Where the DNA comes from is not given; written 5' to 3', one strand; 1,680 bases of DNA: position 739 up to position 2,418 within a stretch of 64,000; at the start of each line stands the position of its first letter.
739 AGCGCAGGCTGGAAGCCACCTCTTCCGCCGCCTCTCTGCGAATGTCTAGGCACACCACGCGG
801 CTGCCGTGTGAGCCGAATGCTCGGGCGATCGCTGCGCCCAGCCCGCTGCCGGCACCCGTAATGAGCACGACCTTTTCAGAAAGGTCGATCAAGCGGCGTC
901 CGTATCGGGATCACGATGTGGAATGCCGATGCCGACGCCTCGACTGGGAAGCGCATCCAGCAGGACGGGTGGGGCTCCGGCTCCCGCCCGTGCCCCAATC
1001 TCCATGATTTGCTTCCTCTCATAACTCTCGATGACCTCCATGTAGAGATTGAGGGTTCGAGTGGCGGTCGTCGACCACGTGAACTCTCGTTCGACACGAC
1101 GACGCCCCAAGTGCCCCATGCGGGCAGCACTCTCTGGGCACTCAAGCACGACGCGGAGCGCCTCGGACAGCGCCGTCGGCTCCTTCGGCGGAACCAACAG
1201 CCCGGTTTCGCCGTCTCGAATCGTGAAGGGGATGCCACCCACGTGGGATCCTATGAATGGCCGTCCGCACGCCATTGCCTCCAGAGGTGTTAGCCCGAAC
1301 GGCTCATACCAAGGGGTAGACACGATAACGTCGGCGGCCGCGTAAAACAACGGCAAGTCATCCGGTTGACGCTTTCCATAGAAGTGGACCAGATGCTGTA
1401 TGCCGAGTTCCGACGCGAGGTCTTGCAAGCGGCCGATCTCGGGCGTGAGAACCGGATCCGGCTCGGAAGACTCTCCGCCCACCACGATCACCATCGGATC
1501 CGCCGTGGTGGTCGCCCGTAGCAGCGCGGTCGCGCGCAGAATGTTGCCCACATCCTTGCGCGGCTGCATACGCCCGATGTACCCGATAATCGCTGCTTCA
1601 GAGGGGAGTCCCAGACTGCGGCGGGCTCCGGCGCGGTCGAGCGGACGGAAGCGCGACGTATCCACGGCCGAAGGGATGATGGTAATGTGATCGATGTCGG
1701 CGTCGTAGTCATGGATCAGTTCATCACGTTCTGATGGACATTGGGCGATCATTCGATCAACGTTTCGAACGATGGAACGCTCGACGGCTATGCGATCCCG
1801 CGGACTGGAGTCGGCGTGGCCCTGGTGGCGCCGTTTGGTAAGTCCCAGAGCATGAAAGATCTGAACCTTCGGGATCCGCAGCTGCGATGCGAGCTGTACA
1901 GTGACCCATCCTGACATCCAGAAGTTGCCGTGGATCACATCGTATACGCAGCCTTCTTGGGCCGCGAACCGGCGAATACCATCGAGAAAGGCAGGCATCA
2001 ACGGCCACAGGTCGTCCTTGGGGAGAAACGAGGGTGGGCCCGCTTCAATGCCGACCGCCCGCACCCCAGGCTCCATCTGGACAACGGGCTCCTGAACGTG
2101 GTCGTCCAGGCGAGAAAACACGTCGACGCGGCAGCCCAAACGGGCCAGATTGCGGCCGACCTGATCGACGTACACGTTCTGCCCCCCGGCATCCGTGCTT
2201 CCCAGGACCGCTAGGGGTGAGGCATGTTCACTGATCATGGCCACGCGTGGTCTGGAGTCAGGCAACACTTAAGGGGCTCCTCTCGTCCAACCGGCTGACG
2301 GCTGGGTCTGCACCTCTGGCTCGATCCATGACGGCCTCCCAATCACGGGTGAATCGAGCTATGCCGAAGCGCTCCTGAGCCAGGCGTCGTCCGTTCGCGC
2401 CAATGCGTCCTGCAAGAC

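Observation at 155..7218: Complete ADP-heptose pathway plus GT9 heptosyltransferase in a Gram-positive-type (actinobacterial-like) genome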

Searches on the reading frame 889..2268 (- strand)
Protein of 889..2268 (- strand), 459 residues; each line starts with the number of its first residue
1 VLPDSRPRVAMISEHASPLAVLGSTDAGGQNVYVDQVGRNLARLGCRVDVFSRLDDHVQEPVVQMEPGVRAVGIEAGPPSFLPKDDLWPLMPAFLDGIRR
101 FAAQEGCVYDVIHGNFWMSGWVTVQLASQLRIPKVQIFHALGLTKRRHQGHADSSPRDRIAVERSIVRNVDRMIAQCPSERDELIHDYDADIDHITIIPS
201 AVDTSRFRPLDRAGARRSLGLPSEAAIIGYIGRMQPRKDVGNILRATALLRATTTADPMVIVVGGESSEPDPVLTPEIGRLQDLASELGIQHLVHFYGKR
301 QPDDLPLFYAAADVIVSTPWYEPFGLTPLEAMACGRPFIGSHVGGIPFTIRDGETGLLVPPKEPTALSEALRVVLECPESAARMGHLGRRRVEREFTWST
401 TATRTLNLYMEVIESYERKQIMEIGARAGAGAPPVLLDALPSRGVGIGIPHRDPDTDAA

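Call 3: search_protein_families(library=pfam, proteins=[window:889-2268:-])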
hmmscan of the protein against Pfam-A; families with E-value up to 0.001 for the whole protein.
window:889-2268:- (459 aa): 6 families
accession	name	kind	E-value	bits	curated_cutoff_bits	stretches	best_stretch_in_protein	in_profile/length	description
PF00534.26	Glycos_transf_1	-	1.6e-36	125.8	26.4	1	215-390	5-171/172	Glycosyl transferases group 1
PF13692.12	Glyco_trans_1_4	-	6.4e-29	101.5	27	1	227-376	3-141/142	Glycosyl transferases group 1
PF13439.12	Glyco_transf_4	-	1.5e-27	97.1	28.5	1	28-206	2-170/170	Glycosyltransferase Family 4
PF13579.12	Glyco_trans_4_4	-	6.7e-24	85.5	29.7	1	28-199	1-156/158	Glycosyl transferase 4-like domain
PF20706.3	GT4-conflict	-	5.6e-09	35.9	26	1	103-403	76-383/385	Family 4 Glycosyltransferase in conflict systems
PF13524.12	Glyco_trans_1_2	-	8.4e-08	32.7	25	1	294-406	29-143/144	Glycosyl transferase-like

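Call 4: search_protein_families(library=ncbifam, proteins=[window:889-2268:-])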
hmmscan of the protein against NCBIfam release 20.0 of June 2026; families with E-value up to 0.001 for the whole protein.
window:889-2268:- (459 aa): 39 families (the best 25 are shown)
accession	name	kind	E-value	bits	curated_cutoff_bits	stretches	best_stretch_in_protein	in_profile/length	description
TIGR03449.1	mycothiol_MshA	equivalog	6.7e-95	318.3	462.5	1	8-413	1-404/406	D-inositol-3-phosphate glycosyltransferase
TIGR02149.1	glgA_Coryne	subfamily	4.7e-37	128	302.4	1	28-413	16-391/391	glycogen synthase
TIGR02472.1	sucr_P_syn_N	equivalog_domain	2.5e-33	115.6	576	1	25-406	23-435/439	sucrose-phosphate synthase, putative, glycosyltransferase domain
TIGR03088.1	stp2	hypoth_equivalog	4.8e-31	108.1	409.05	1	193-412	160-373/374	TIGR03088 family PEP-CTERM/XrtA system glycosyltransferase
TIGR04063.1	stp3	hypoth_equivalog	2e-29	102.7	442.05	1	118-413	103-396/397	TIGR04063 family PEP-CTERM/XrtA system glycosyltransferase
NF041876.1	EPS_EpsE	equivalog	7.3e-29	101.2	400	1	193-403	186-387/389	exopolysaccharide biosynthesis GT4 family glycosyltransferase EpsE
NF053787.1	GlcN_PG_synth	equivalog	9.7e-26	90.4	480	1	114-413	89-360/361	N-acetylglucosaminyl phosphatidylglycerol synthase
TIGR03999.1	thiol_BshA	equivalog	1.4e-24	86.7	273.7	1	193-413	167-374/375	N-acetyl-alpha-D-glucosaminyl L-malate synthase BshA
TIGR04047.1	MSMEG_0565_glyc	hypoth_equivalog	3.4e-24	85.6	259.85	1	28-410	12-372/373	MSMEG_0565 family glycosyltransferase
NF038298.1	EPS_HpsO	equivalog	7.2e-19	67.8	575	1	315-412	292-387/388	hormogonium polysaccharide biosynthesis glycosyltransferase HpsO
NF012028.0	PRK15484.1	subfamily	1.3e-16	60.7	618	1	193-404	161-370/380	lipopolysaccharide N-acetylglucosaminyltransferase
TIGR02095.1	glgA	subfamily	2.5e-16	59.4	328.45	1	216-411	283-476/477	glycogen/starch synthase, ADP-glucose type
TIGR02470.1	sucr_synth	equivalog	4.1e-15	55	810.4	1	314-408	646-744/784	sucrose synthase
TIGR04157.1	glyco_rSAM_CFB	subfamily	7.4e-15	54.8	400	1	153-408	153-405/406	TIGR04157 family glycosyltransferase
NF041139.1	TreT_Thcocales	equivalog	2.3e-14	53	775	1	289-411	292-411/412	trehalose synthase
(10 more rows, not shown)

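Call 24: search_solved_structures(query=window:889-2268:-, max_evalue=1e-10)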
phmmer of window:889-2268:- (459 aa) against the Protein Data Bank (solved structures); distinct sequences matched with E-value up to 1e-10: 16.
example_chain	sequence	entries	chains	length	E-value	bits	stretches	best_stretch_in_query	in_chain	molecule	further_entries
6kih_A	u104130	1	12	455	1.1e-74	255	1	5-412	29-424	Tll1590 protein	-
3c48_A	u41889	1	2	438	1.5e-73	251.3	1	5-414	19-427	Predicted glycosyltransferases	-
3c4q_A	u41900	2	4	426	4.8e-73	249.6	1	8-414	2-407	Predicted glycosyltransferases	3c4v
6ldq_D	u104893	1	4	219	1e-33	120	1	6-182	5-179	Tll1590 protein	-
2r60_A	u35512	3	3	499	1.3e-27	99.8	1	312-415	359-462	Glycosyl transferase, group 1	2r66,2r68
7qsg_A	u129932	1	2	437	2.4e-26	95.7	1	160-413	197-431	D-inositol 3-phosphate glycosyltransferase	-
6tvp_A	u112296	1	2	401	4.1e-26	94.9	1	110-412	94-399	Alpha-maltose-1-phosphate synthase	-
3okc_A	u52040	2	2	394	4.4e-17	65.1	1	197-409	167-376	GDP-mannose-dependent alpha-(1-6)-phosphatidylinositol monomannoside mannosyltransferase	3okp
3oka_A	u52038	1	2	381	5.1e-17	64.9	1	197-409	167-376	GDP-mannose-dependent alpha-(1-6)-phosphatidylinositol monomannoside mannosyltransferase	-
2jjm_A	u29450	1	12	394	3e-16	62.3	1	109-414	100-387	GLYCOSYL TRANSFERASE, GROUP 1 FAMILY PROTEIN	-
3mbo_A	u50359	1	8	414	3.6e-16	62.1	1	110-414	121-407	Glycosyltransferase, group 1 family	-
2x6q_A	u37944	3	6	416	1.5e-14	56.8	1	216-412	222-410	TREHALOSE-SYNTHASE TRET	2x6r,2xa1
2xa2_A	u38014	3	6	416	1e-13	54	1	216-412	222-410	TREHALOSE-SYNTHASE TRET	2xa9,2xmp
5d00_A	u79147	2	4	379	2.4e-13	52.8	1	101-413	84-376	N-acetyl-alpha-D-glucosaminyl L-malate synthase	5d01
4xso_B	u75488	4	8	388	2e-12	49.7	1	202-385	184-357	Alr3699 protein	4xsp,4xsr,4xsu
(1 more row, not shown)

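Call 46: search_solved_structures(query=window:889-2268:-, max_evalue=1e-60, show_alignments=3)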
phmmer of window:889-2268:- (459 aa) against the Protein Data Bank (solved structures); distinct sequences matched with E-value up to 1e-60: 3.
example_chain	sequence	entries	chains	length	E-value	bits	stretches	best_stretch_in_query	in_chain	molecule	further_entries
6kih_A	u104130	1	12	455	1.1e-74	255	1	5-412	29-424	Tll1590 protein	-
3c48_A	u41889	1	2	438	1.5e-73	251.3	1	5-414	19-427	Predicted glycosyltransferases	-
3c4q_A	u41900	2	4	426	4.8e-73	249.6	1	8-414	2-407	Predicted glycosyltransferases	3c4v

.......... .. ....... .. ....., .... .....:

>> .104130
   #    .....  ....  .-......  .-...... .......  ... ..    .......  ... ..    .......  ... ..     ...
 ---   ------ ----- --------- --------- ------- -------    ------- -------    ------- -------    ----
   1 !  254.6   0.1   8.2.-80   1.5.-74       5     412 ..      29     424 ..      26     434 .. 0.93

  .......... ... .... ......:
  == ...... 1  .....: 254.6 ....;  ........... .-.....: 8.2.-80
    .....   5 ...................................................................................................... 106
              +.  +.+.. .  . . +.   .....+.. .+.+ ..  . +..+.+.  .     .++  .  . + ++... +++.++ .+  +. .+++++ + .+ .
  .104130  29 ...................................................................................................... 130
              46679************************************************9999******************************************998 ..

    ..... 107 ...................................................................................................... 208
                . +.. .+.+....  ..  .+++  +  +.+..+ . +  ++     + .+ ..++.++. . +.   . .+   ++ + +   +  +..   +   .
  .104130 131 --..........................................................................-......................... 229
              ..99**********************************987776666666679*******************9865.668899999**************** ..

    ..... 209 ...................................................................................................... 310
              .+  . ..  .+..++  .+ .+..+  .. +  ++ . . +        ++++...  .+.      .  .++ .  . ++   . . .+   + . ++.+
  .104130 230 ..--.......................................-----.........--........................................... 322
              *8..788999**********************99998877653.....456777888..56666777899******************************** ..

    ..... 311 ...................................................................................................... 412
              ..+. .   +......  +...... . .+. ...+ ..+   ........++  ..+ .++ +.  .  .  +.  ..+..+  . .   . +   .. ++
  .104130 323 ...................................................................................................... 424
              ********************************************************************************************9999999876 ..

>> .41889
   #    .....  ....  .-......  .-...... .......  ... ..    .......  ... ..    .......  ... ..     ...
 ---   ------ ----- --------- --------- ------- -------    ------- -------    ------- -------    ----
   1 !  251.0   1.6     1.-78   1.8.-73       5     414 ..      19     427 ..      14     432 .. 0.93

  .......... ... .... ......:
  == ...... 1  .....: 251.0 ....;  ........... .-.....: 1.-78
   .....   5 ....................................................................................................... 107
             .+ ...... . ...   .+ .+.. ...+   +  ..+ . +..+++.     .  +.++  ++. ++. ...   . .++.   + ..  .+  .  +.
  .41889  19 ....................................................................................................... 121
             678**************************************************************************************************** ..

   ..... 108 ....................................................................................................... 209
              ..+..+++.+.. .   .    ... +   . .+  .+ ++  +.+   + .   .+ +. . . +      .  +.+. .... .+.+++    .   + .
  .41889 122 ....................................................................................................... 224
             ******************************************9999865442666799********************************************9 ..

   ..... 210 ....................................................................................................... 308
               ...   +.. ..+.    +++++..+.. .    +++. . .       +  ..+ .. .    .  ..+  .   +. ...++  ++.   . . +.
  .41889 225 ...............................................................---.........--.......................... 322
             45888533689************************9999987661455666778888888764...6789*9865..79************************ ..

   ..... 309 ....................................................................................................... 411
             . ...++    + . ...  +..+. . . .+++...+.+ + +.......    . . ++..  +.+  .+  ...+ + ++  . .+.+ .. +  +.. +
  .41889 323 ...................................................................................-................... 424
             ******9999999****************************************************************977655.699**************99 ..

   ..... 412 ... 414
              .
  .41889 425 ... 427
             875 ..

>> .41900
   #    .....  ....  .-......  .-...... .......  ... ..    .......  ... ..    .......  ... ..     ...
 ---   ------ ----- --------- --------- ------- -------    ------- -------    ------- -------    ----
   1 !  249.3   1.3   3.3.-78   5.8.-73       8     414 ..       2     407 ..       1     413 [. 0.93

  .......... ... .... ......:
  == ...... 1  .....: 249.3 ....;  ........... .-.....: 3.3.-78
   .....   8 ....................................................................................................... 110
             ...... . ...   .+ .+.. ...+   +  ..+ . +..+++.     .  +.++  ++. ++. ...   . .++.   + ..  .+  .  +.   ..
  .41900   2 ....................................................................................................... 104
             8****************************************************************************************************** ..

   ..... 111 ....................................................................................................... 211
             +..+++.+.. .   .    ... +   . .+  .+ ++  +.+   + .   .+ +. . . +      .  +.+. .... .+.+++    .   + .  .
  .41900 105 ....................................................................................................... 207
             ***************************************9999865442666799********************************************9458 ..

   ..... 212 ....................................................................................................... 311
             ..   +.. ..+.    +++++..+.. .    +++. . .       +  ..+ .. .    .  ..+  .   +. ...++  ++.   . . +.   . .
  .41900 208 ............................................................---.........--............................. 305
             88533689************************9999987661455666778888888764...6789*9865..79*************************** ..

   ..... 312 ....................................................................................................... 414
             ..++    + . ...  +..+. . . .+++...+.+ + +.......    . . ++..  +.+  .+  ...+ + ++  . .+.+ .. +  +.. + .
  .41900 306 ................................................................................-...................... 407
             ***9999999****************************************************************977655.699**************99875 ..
